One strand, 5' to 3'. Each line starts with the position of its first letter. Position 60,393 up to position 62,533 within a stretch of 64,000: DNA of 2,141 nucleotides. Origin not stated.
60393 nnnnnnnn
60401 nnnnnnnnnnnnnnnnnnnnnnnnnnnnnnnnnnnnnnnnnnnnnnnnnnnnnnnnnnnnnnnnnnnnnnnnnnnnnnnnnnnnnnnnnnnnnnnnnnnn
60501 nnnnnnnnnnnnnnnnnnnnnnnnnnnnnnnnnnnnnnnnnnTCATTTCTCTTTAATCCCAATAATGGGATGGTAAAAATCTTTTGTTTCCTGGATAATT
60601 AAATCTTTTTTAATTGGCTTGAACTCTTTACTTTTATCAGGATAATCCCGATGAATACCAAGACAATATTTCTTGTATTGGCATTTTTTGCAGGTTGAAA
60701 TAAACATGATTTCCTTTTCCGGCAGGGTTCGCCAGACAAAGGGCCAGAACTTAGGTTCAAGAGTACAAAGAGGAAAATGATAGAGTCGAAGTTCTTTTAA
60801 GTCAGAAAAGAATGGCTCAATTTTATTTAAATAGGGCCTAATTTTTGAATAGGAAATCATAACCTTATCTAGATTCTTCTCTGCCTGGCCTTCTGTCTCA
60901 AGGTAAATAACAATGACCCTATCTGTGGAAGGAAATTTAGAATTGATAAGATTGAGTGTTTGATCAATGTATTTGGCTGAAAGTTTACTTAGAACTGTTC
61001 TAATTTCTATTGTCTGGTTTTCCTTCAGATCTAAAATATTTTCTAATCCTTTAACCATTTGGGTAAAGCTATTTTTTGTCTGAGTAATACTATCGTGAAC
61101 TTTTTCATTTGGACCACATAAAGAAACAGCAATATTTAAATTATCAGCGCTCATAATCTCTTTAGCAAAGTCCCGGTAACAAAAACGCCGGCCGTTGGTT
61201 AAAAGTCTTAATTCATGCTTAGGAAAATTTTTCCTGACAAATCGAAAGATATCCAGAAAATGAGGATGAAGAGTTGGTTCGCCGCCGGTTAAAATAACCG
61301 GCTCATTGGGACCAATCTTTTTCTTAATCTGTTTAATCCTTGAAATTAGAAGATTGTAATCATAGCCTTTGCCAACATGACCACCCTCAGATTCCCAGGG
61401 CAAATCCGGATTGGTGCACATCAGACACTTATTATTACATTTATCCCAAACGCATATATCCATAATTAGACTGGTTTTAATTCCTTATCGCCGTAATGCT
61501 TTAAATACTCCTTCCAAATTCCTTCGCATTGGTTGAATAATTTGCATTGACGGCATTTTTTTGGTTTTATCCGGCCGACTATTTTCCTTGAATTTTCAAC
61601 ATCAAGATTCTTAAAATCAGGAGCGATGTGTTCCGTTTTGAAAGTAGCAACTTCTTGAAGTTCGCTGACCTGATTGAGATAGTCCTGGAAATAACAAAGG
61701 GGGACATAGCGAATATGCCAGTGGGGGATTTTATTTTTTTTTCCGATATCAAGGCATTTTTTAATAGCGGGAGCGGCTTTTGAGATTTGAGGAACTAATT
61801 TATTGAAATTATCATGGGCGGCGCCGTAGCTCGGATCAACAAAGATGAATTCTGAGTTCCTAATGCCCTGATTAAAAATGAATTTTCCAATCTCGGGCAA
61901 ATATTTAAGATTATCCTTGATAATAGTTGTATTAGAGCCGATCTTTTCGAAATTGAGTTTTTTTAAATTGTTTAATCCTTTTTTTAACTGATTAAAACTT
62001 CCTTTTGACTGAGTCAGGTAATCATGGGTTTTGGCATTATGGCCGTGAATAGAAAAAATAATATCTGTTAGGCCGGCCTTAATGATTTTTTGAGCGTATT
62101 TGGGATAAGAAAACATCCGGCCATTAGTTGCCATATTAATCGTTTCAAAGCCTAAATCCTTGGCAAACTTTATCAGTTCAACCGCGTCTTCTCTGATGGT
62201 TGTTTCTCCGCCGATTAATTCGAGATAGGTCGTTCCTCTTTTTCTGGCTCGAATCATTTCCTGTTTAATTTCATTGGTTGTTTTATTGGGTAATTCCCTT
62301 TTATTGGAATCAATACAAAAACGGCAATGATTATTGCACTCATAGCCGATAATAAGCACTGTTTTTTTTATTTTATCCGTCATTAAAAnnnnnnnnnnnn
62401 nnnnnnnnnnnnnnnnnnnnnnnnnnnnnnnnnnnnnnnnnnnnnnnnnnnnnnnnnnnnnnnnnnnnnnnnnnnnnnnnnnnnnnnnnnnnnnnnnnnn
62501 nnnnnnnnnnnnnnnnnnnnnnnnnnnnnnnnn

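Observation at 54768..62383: Type IV pilus-like module with A24 peptidase, acidic FN3/PKD protein, protease and two paralogous twitch-type radical SAM enzymes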

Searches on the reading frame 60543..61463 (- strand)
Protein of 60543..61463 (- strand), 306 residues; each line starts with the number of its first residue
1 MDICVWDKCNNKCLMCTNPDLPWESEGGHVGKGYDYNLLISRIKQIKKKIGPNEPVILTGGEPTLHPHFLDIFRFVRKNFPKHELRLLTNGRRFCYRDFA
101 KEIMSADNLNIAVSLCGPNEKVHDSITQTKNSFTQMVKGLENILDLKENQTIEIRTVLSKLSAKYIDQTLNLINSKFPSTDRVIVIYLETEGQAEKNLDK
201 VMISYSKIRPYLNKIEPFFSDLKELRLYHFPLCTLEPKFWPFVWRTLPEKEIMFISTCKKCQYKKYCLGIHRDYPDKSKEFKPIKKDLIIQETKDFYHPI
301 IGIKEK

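Call 3: search_protein_families(library=pfam, proteins=[window:60543-61463:-], max_evalue=0.01)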
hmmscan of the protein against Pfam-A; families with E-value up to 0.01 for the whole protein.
window:60543-61463:- (306 aa): 2 families
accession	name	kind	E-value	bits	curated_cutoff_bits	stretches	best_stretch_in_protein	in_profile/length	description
PF04055.27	Radical_SAM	-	3.1e-17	63.7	29.5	1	5-172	3-165/166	Radical SAM superfamily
PF13353.11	Fer4_12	-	0.00019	22.1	22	1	7-112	13-112/137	4Fe-4S single cluster domain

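Call 4: search_protein_families(library=ncbifam, proteins=[window:60543-61463:-], max_evalue=0.01)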
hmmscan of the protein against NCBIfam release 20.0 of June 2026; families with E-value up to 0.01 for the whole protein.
window:60543-61463:- (306 aa): 42 families (the best 25 are shown)
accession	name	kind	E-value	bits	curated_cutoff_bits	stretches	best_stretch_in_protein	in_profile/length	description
TIGR03977.1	rSAM_pair_HxsC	equivalog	8e-52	175.9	267.9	1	4-270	30-288/292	His-Xaa-Ser system radical SAM maturase HxsC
NF038332.1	rSAM_rare_HxsC4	exception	3.9e-23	82.2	500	1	4-212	19-218/335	radical SAM protein HxsC4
TIGR04251.1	SCM_rSAM_ScmF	equivalog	1.3e-16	60.9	400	1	7-147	12-145/353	SynChlorMet cassette radical SAM/SPASM protein ScmF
TIGR02668.1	moaA_archaeal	equivalog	3.4e-13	49.2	325.25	1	3-214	14-212/303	GTP 3',8-cyclase MoaA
TIGR02666.1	moaA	equivalog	8.6e-13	48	284.05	1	3-172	14-179/336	GTP 3',8-cyclase MoaA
TIGR04317.1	W_rSAM_matur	equivalog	1.9e-12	47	380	1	6-174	11-172/349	tungsten cofactor oxidoreductase radical SAM maturase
NF001199.0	PRK00164.2-1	equivalog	3.9e-11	42.6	231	1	3-209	16-210/308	GTP 3',8-cyclase MoaA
NF050035.1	rSAM_WgK_link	exception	4.8e-10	39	650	1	1-169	11-167/367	radical SAM/SPASM peptide maturase WgkB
TIGR04054.1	rSAM_NirJ1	equivalog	1.4e-09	37.1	650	1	34-207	62-228/387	putative heme d1 biosynthesis radical SAM protein NirJ1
TIGR02495.1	NrdG2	equivalog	1.8e-09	37.2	131.15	1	9-159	26-164/193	anaerobic ribonucleoside-triphosphate reductase activating protein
NF033640.1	N_Twi_rSAM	subfamily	1.1e-08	34.6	170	1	7-188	119-310/398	twitch domain-containing radical SAM protein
NF041707.1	rSAM_YhhB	equivalog_domain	2.3e-08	33.4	445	1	8-150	11-159/369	cyclophane-forming radical SAM/SPASM peptide maturase YhhB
TIGR04545.1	rSAM_ahbD_hemeb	equivalog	2.9e-08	33.5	500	1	39-204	38-190/339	heme b synthase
TIGR04133.1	rSAM_w_lipo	hypoth_equivalog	2.9e-08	33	425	1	8-198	33-214/350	TIGR04133 family radical SAM/SPASM protein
NF049973.1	radical_Rv1681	equivalog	4.5e-08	32.4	380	1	42-197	109-258/326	Rv1681 family radical SAM protein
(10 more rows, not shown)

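Call 8: find_homologous_proteins(query=window:60543-61463:-, max_evalue=0.00001)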
Query window:60543-61463:- (306 aa): 326 proteins with E <= 0.00001 among 1155 candidates; the best 120 are listed.
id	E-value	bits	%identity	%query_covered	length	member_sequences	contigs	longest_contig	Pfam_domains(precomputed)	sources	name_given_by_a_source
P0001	6.4e-210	714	100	100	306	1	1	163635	PF04055.28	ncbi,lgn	-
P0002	2.8e-163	561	81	95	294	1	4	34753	PF04055.28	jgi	-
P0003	4.6e-162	557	76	100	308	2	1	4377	PF04055.28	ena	-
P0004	6.2e-158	543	73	100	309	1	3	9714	PF04055.28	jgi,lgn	-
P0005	9.2e-157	539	75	98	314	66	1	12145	PF04055.28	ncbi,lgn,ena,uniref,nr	ncbi:MAG: hypothetical protein COU84_01815 [Candidatus Portnoybacteria bacterium CG10_big_fil_rev_8_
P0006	1.2e-148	513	70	99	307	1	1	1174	PF04055.28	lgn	-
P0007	3.4e-144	498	73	95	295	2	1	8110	PF04055.28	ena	-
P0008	6.0e-138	477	84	80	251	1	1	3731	PF04055.28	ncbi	ncbi:MAG: radical SAM protein, partial [Candidatus Portnoybacteria bacterium]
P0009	2.1e-135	469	70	94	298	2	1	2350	PF04055.28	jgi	-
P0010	3.0e-135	469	64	98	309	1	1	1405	PF04055.28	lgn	-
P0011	2.1e-134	466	63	100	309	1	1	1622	PF04055.28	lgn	-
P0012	3.5e-134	465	70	95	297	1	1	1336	PF04055.28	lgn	-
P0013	2.4e-133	462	69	95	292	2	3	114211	PF04055.28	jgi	-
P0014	3.5e-133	462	64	100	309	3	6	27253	PF04055.28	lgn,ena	-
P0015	3.2e-132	459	64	100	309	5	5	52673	PF04055.28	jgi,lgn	-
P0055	4.7e-100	353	50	98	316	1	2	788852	PF04055.28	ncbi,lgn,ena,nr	ncbi:MAG: radical SAM protein [Candidatus Portnoybacteria bacterium]|nr:radical SAM protein [Candida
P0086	3.0e-90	321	45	100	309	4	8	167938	PF04055.28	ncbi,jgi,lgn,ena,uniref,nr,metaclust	ncbi:hypothetical protein A2303_05335 [Candidatus Falkowbacteria bacterium RIFOXYB2_FULL_47_14]|unir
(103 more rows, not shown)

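Call 10: find_encoding_contigs(protein=P0055, flank=10000, max_places=2)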
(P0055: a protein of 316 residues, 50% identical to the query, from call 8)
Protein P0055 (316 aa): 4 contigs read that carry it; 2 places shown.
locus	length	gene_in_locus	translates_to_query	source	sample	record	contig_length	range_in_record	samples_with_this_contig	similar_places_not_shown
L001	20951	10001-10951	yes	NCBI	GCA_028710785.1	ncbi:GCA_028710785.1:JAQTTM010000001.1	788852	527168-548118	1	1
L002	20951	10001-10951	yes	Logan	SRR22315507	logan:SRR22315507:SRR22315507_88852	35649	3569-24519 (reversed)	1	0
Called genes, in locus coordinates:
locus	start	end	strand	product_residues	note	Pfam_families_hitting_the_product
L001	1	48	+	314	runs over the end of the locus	PF04467:DUF483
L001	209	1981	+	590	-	PF13231:PMT_2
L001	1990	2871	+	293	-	PF00535:Glycos_transf_2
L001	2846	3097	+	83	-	-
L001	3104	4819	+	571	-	PF02543:Carbam_trans_N, PF16861:Carbam_trans_C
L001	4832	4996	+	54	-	PF19451:DUF5989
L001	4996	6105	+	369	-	PF00657:Lipase_GDSL (faint), PF13472:Lipase_GDSL_2 (weak)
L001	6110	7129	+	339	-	PF04055:Radical_SAM, PF13186:SPASM (weak)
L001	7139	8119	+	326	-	PF04055:Radical_SAM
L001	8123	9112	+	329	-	PF04055:Radical_SAM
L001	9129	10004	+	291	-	PF04055:Radical_SAM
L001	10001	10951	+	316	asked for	PF04055:Radical_SAM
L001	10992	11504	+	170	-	PF25788:Ig_Rha78A_N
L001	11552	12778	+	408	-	-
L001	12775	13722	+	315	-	PF04055:Radical_SAM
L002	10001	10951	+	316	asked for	PF04055:Radical_SAM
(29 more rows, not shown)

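Call 11: find_encoding_contigs(protein=P0086, flank=10000, max_places=2)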
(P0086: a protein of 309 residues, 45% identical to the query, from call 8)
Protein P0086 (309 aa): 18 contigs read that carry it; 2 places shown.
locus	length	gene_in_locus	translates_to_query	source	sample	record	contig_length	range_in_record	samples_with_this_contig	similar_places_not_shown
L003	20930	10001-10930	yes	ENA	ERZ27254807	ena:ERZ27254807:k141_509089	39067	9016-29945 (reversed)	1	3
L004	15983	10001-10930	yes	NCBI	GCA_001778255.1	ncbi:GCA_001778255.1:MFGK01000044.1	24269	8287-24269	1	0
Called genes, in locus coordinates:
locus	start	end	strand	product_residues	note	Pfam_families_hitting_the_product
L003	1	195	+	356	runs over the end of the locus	PF13439:Glyco_transf_4, PF20706:GT4-conflict (faint), PF00534:Glycos_transf_1, PF13692:Glyco_trans_1_4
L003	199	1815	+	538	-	PF13231:PMT_2 (weak)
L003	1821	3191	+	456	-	PF04055:Radical_SAM, PF13353:Fer4_12 (weak)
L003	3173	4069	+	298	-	PF04055:Radical_SAM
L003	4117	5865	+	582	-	PF13231:PMT_2 (weak)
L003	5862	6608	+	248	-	PF01209:Ubie_methyltran (weak), PF13489:Methyltransf_23, PF13847:Methyltransf_31 (weak), PF08241:Methyltransf_11, PF08242:Methyltransf_12, PF13649:Methyltransf_25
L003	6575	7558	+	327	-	PF04055:Radical_SAM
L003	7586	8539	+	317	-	PF04055:Radical_SAM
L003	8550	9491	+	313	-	PF04055:Radical_SAM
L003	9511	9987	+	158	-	PF25788:Ig_Rha78A_N (weak)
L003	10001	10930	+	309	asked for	PF04055:Radical_SAM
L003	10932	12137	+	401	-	-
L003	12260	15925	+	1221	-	PF00041:fn3 (faint)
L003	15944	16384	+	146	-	PF01281:Ribosomal_L9_N, PF03948:Ribosomal_L9_C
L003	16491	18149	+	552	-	PF06418:CTP_synth_N, PF00117:GATase, PF07722:Peptidase_C26 (weak)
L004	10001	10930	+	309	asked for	PF04055:Radical_SAM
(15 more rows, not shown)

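Call 23: find_encoding_contigs(protein=P0001, flank=10000, max_places=2)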
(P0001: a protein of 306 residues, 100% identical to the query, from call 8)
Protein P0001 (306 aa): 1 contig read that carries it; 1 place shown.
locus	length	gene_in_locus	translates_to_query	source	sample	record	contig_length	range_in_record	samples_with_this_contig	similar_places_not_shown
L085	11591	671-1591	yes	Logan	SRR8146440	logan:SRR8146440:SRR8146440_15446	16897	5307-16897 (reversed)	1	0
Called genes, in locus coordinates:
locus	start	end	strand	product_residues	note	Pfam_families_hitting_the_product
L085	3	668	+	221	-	?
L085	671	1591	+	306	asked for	PF04055:Radical_SAM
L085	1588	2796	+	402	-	-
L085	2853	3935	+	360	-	PF25788:Ig_Rha78A_N, PF18911:PKD_4, PF00801:PKD (weak)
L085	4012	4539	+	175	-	PF07963:N_methyl (weak)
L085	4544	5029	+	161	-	PF07963:N_methyl (faint)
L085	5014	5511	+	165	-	PF07963:N_methyl (weak)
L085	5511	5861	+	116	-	-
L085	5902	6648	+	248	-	PF13365:Trypsin_2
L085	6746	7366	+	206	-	PF01066:CDP-OH_P_transf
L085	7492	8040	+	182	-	-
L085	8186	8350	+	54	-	-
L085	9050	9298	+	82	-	-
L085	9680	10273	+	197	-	-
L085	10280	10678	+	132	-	-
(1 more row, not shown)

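Call 60: search_protein_families(library=padloc, proteins=[window:60543-61463:-], max_evalue=0.001)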
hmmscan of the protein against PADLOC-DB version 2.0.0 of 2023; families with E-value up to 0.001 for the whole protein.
window:60543-61463:- (306 aa): 2 families
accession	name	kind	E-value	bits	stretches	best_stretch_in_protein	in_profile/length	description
PDLC02903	pVip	-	2.9e-09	34.8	1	4-164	5-151/257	Viperins not associated with kinases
PDLC02904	pVip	-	9.4e-09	33.2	1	5-184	9-173/262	Viperins associated with kinases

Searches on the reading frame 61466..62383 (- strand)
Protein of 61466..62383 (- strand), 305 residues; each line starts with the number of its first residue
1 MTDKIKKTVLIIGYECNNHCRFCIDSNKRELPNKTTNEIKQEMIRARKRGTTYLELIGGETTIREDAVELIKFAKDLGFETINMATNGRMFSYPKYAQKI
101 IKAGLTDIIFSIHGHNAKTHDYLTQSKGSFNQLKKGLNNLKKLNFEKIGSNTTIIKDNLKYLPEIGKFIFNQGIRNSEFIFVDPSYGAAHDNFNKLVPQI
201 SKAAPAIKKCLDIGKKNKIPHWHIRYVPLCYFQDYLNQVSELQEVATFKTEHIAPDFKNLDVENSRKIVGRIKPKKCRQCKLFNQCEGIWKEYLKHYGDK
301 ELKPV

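Call 3: search_protein_families(library=pfam, proteins=[window:61466-62383:-], max_evalue=0.01)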
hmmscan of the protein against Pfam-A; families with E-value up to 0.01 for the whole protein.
window:61466-62383:- (305 aa): 2 families
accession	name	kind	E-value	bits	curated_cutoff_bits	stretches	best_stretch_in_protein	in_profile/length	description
PF04055.27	Radical_SAM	-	4.4e-21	76.2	29.5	1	11-168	2-165/166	Radical SAM superfamily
PF13353.11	Fer4_12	-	0.00098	19.9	22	1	14-132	13-134/137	4Fe-4S single cluster domain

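Call 4: search_protein_families(library=ncbifam, proteins=[window:61466-62383:-], max_evalue=0.01)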
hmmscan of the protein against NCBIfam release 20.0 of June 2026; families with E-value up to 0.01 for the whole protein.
window:61466-62383:- (305 aa): 47 families (the best 25 are shown)
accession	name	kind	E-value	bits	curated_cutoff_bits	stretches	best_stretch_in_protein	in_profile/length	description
NF038332.1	rSAM_rare_HxsC4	exception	4.1e-45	154.4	500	1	6-305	14-335/335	radical SAM protein HxsC4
TIGR03977.1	rSAM_pair_HxsC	equivalog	2.6e-28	98.8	267.9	1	7-241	26-262/292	His-Xaa-Ser system radical SAM maturase HxsC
TIGR04545.1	rSAM_ahbD_hemeb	equivalog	3.6e-22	79.3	500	1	14-194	8-186/339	heme b synthase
TIGR02668.1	moaA_archaeal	equivalog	6.6e-21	74.6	325.25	1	7-212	11-215/303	GTP 3',8-cyclase MoaA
NF001199.0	PRK00164.2-1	equivalog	3.1e-18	66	231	1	6-171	12-177/308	GTP 3',8-cyclase MoaA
TIGR04466.1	rSAM_BlsE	equivalog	1.2e-17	64.3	400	1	14-179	11-172/327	cytosylglucuronate decarboxylase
NF045646.2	rSAM_Se_TrsS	equivalog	1.7e-17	63.1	490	1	9-152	89-234/441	radical SAM (seleno)protein TrsS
NF045574.1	sacti_mat_StsB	exception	5.1e-17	61.9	625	1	7-176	97-263/466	StsB family radical SAM/SPASM domain sactipeptide maturase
NF045702.1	rSAM_GDGT_ether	equivalog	9.5e-17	60.8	450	1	11-168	91-252/486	tetraether lipid synthase Tes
TIGR04347.1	pseudo_SAM_Halo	equivalog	1.3e-16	60.9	525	1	12-216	44-244/390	TIGR04347 family pseudo-SAM/SPASM protein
TIGR04055.1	rSAM_NirJ2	equivalog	2.6e-16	60.1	500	1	15-188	9-180/326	putative heme d1 biosynthesis radical SAM protein NirJ2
TIGR02666.1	moaA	equivalog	2.8e-16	59.4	284.05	1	15-158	19-169/336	GTP 3',8-cyclase MoaA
TIGR02109.1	PQQ_syn_pqqE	equivalog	4.3e-16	58.8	381.35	1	12-240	13-238/358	pyrroloquinoline quinone biosynthesis protein PqqE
TIGR03962.1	mycofact_rSAM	equivalog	9.4e-16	57.9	265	1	12-173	18-177/339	mycofactocin radical SAM maturase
TIGR04053.2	TIGR04053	equivalog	2.2e-15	56.8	395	1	18-182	23-186/366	TIGR04053 family radical SAM/SPASM domain-containing protein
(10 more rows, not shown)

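Call 60: search_protein_families(library=padloc, proteins=[window:61466-62383:-], max_evalue=0.001)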
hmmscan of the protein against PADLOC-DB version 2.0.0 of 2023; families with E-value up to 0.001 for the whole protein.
window:61466-62383:- (305 aa): 2 families
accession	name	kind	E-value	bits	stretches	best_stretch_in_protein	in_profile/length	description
PDLC02903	pVip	-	1e-12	46.1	1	14-159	8-150/257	Viperins not associated with kinases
PDLC02904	pVip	-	3.9e-12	44.3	1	15-160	12-155/262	Viperins associated with kinases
